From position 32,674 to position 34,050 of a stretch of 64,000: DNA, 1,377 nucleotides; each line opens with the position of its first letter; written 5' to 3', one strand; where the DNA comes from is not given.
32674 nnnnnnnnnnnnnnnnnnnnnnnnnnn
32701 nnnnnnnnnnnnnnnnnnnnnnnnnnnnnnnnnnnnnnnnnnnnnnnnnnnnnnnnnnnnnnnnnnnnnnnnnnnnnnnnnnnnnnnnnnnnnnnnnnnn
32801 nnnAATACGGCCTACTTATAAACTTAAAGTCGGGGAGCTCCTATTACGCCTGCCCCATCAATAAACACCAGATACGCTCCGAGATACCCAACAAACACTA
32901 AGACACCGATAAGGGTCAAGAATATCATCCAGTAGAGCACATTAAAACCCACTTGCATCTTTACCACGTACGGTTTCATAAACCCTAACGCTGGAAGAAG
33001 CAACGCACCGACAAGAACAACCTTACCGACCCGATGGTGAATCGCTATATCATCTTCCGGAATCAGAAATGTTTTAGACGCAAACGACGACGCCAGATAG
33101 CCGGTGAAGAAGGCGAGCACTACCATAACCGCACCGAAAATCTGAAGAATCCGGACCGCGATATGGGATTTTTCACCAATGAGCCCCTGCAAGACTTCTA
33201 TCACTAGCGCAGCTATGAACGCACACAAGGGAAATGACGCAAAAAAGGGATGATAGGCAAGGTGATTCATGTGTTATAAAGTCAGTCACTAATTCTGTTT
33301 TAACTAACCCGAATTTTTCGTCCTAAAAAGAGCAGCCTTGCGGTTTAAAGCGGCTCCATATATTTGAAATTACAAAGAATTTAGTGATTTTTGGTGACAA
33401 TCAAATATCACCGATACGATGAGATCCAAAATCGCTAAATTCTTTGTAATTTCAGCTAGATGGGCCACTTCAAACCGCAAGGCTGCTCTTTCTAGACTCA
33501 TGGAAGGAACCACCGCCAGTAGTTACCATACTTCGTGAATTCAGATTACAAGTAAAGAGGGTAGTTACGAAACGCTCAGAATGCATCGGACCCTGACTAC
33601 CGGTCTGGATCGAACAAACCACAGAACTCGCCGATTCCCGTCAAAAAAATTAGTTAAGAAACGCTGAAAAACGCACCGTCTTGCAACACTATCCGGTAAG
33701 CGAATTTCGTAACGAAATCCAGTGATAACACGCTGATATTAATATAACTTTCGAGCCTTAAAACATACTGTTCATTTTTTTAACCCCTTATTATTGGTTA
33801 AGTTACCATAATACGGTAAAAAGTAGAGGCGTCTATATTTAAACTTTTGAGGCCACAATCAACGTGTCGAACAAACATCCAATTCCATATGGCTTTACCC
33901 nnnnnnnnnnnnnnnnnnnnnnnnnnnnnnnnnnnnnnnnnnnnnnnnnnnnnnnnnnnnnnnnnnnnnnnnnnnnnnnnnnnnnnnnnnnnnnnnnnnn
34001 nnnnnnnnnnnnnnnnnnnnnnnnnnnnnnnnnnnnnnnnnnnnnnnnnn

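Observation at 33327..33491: Unrelated 165-bp palindromic element in the divergent promoter region upstream of the Wzc-like gene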

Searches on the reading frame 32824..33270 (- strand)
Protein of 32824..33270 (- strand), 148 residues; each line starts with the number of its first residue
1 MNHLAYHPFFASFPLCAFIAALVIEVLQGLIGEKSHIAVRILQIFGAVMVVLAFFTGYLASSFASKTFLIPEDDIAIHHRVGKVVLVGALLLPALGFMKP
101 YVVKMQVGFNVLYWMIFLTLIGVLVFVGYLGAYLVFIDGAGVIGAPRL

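Call 11: search_protein_families(library=pfam, proteins=[window:32824-33270:-])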
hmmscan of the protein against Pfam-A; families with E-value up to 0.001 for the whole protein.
window:32824-33270:- (148 aa): 0 families

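Call 12: search_protein_families(library=ncbifam, proteins=[window:32824-33270:-])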
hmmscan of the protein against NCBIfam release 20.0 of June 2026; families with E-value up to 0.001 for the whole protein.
window:32824-33270:- (148 aa): 0 families

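Call 13: find_encoding_contigs(protein=window:32824-33270:-, flank=3000, max_places=10)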
Protein window:32824-33270:- (148 aa): 9 contigs read that carry it; 9 places shown.
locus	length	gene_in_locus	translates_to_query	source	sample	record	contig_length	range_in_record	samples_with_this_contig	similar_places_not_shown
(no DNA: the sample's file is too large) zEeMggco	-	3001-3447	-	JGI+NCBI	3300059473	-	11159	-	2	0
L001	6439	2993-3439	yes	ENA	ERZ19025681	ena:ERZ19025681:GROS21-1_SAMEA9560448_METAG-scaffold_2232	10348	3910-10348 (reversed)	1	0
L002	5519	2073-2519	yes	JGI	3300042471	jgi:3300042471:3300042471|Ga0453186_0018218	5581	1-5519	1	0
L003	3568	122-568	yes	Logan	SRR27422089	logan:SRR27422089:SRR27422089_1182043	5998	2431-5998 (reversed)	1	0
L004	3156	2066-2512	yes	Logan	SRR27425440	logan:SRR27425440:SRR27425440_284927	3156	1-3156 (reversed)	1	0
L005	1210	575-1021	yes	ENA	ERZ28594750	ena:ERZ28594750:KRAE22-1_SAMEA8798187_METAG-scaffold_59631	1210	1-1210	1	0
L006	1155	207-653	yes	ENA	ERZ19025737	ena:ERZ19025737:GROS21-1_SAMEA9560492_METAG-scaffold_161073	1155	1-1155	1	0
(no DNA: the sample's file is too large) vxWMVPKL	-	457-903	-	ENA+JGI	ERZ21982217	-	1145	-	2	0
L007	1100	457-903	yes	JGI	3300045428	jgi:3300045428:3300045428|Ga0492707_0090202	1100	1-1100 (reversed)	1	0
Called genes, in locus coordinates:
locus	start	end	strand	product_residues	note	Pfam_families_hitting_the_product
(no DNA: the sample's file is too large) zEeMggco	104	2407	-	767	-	PF02706:Wzz (faint), PF13807:GNVR, PF01656:CbiA, PF09140:MipZ (weak), PF10609:ParA, PF13614:AAA_31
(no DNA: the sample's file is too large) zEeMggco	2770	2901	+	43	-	-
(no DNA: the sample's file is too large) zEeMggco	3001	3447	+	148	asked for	-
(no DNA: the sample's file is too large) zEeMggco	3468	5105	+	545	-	PF00883:Peptidase_M17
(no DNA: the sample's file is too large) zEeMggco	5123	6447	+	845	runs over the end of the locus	PF00521:DNA_topoisoIV, PF03989:DNA_gyraseA_C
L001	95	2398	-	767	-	PF02706:Wzz (faint), PF13807:GNVR, PF01656:CbiA, PF09140:MipZ (weak), PF10609:ParA, PF13614:AAA_31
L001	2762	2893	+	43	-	-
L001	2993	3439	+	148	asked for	-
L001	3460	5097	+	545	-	PF00883:Peptidase_M17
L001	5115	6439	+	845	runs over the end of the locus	PF00521:DNA_topoisoIV, PF03989:DNA_gyraseA_C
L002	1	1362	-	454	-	?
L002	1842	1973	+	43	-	-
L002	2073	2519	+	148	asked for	-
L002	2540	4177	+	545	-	PF00883:Peptidase_M17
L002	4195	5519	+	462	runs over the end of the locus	?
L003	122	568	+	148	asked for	-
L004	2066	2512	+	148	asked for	-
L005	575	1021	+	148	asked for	-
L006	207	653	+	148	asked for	-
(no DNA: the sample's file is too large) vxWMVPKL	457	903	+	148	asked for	-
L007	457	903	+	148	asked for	-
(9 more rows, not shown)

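Call 15: find_homologous_proteins(query=window:32824-33270:-)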
Query window:32824-33270:- (148 aa): 8 proteins with E <= 0.001 among 625 candidates.
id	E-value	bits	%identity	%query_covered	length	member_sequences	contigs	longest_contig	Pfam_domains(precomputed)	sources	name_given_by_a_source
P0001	2.1e-86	305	99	100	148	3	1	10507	-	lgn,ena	-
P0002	1.7e-74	267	85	100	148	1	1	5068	-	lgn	-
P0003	2.1e-73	263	86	99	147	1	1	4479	-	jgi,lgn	-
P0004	1.9e-64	234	75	100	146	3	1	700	-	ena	-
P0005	4.0e-63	230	89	78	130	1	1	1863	-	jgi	jgi:hypothetical protein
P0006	1.3e-59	218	82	88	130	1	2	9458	-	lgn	-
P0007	4.8e-47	178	88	68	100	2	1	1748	-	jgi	jgi:hypothetical protein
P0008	1.6e-43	166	81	67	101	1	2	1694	-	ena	-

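Call 16: find_encoding_contigs(protein=P0002, flank=4000, max_places=4)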
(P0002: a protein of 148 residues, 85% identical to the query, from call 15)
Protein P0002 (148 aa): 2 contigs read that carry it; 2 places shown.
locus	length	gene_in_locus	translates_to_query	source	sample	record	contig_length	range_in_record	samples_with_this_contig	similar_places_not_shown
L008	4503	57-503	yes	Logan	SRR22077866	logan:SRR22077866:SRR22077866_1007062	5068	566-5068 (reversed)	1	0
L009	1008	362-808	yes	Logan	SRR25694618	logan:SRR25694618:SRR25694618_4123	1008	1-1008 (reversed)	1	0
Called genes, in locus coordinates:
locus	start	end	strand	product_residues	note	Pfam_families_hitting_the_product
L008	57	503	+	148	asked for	-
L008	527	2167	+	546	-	PF00883:Peptidase_M17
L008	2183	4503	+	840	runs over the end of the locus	PF00521:DNA_topoisoIV, PF03989:DNA_gyraseA_C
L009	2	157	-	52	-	?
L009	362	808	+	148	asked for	-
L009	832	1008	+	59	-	?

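Call 17: find_encoding_contigs(protein=P0003, flank=4000, max_places=4)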
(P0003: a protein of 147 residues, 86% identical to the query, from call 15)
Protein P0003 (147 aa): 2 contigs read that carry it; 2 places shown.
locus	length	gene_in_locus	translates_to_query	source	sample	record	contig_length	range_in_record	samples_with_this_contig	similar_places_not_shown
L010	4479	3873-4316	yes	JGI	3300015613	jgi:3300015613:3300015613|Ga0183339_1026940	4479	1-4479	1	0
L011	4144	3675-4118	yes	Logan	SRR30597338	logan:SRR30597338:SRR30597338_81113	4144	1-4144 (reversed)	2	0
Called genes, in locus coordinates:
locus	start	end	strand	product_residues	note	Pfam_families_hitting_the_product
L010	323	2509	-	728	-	PF02706:Wzz (weak), PF13807:GNVR, PF01656:CbiA, PF09140:MipZ (weak), PF10609:ParA, PF13614:AAA_31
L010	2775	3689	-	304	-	-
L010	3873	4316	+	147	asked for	-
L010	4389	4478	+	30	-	?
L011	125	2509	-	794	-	PF02706:Wzz (weak), PF13807:GNVR, PF01656:CbiA, PF09140:MipZ (weak), PF10609:ParA, PF13614:AAA_31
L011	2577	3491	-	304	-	-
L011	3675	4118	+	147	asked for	-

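Call 18: find_encoding_contigs(protein=P0006, flank=4000, max_places=4)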
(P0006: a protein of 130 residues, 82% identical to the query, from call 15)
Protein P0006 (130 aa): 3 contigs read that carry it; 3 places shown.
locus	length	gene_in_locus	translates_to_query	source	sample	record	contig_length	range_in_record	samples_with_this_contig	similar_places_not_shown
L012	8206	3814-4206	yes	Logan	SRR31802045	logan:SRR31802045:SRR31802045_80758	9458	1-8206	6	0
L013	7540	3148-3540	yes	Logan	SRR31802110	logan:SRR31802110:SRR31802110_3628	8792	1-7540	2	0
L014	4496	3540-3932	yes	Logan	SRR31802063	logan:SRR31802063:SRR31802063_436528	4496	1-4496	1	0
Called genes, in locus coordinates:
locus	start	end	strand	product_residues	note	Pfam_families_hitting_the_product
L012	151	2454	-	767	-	PF13807:GNVR, PF01656:CbiA, PF09140:MipZ (weak), PF10609:ParA, PF13614:AAA_31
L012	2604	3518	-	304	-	-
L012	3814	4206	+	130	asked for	-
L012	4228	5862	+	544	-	PF00883:Peptidase_M17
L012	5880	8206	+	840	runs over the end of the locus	PF00521:DNA_topoisoIV, PF03989:DNA_gyraseA_C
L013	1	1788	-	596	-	?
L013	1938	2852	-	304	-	-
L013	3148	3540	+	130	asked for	-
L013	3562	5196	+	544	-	PF00883:Peptidase_M17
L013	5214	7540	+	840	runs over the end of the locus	PF00521:DNA_topoisoIV, PF03989:DNA_gyraseA_C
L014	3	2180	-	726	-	?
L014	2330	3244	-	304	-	-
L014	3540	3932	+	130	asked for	-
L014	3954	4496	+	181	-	?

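Call 26: list_cluster_members(proteins=[P0009, window:32824-33270:-, window:31166-32803:-])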
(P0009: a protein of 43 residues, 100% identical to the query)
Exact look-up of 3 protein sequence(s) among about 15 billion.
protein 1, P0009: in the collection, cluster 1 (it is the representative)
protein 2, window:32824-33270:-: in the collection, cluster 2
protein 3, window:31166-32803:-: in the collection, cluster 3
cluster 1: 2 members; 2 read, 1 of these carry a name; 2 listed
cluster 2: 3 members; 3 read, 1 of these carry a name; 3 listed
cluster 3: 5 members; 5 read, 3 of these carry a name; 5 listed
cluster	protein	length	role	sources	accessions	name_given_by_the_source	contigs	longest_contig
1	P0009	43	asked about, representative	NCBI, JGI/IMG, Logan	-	hypothetical protein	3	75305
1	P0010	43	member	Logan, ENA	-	-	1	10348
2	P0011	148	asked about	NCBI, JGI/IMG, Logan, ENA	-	uncharacterized membrane protein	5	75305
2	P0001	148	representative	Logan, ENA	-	-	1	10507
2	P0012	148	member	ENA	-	-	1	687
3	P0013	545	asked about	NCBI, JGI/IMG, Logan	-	leucyl aminopeptidase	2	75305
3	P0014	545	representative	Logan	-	-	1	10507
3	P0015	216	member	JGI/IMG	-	leucyl aminopeptidase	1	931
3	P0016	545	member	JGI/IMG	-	leucyl aminopeptidase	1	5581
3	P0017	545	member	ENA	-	-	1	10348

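Call 51: find_encoding_contigs(protein=P0001, flank=3000, max_places=4)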
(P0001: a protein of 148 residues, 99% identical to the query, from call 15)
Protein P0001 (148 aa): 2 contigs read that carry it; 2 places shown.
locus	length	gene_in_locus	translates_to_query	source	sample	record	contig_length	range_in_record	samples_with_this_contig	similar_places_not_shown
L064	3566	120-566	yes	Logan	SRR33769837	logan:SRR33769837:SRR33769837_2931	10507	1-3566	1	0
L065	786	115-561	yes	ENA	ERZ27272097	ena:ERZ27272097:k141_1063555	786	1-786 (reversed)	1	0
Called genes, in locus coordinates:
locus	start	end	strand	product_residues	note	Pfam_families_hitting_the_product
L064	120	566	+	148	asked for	-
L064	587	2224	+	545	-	PF00883:Peptidase_M17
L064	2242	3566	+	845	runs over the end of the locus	PF00521:DNA_topoisoIV, PF03989:DNA_gyraseA_C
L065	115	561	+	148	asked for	-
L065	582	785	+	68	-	?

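Call 52: find_encoding_contigs(protein=P0005, flank=3000, max_places=4)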
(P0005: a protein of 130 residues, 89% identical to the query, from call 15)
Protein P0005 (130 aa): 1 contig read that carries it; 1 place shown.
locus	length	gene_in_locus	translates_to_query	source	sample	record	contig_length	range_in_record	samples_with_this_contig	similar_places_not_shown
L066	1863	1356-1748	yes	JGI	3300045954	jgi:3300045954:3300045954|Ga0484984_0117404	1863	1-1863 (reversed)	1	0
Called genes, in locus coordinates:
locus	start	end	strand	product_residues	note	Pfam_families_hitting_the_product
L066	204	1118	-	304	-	-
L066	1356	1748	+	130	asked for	-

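Call 53: find_encoding_contigs(protein=P0007, flank=3000, max_places=4)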
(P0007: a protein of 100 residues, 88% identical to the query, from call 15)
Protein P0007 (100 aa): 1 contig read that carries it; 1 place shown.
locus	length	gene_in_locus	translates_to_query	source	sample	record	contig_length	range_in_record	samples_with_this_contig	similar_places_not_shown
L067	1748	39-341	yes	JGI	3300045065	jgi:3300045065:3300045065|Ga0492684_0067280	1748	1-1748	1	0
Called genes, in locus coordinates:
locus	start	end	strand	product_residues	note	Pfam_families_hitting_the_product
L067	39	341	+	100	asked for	-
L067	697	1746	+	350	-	?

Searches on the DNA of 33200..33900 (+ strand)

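Call 31: search_dna_similar(query=window:33315-33505:+, collection=plasmids, mode=distant, max_evalue=0.01)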
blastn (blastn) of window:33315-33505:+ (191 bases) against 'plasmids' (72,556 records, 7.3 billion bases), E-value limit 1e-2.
No match.

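Call 32: search_dna_similar(query=window:33315-33505:+, collection=phages, mode=distant, max_evalue=0.01)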
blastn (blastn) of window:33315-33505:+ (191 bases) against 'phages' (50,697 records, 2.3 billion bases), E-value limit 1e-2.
No match.

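Call 49: search_rna_families(source=window, start=33200, end=33900, threshold=evalue, max_evalue=10)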
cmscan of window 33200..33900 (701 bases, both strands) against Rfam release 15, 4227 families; matches with E-value up to 10: 10.
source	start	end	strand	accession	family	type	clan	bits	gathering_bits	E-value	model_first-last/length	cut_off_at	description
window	33314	33504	+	RF04097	MIR2630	Gene; miRNA;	-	49.4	144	1.2e-08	1-229/229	no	MIR2630 microRNA precursor family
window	33363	33454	-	RF04130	MIR7996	Gene; miRNA;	-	25.6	119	0.03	1-190/190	no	MIR7996 microRNA precursor family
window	33325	33493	-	RF04088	MIR812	Gene; miRNA;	-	25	80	1.4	1-205/205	no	MIR812 microRNA precursor family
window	33364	33454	-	RF04174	MIR4208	Gene; miRNA;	-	24.3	140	0.28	1-191/191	no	MIR4208 microRNA precursor family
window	33367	33452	+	RF04205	MIR2606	Gene; miRNA;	-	23.6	139.7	0.53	1-165/165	no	MIR2606 microRNA precursor family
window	33371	33448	+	RF04156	MIR2670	Gene; miRNA;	-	19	117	0.16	1-200/200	no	MIR2670 microRNA precursor family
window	33728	33900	+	RF02696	Teg49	Gene; sRNA;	-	17.1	186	4.7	1-181/196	3'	Teg49 sRNA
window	33312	33437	-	RF00407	SNORA50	Gene; snRNA; snoRNA; HACA-box;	CL00034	16.1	90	3.2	1-136/136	no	Small nucleolar RNA SNORA50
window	33375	33444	+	RF03483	MIR319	Gene; miRNA;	-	14.8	54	5.5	1-92/92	no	MIR319 microRNA precursor family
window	33263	33344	+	RF01876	MIAT_exon5_2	Gene; lncRNA;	-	11.7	75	5.8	1-83/83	no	Myocardial infarction associated transcript exon 5 conserved region 2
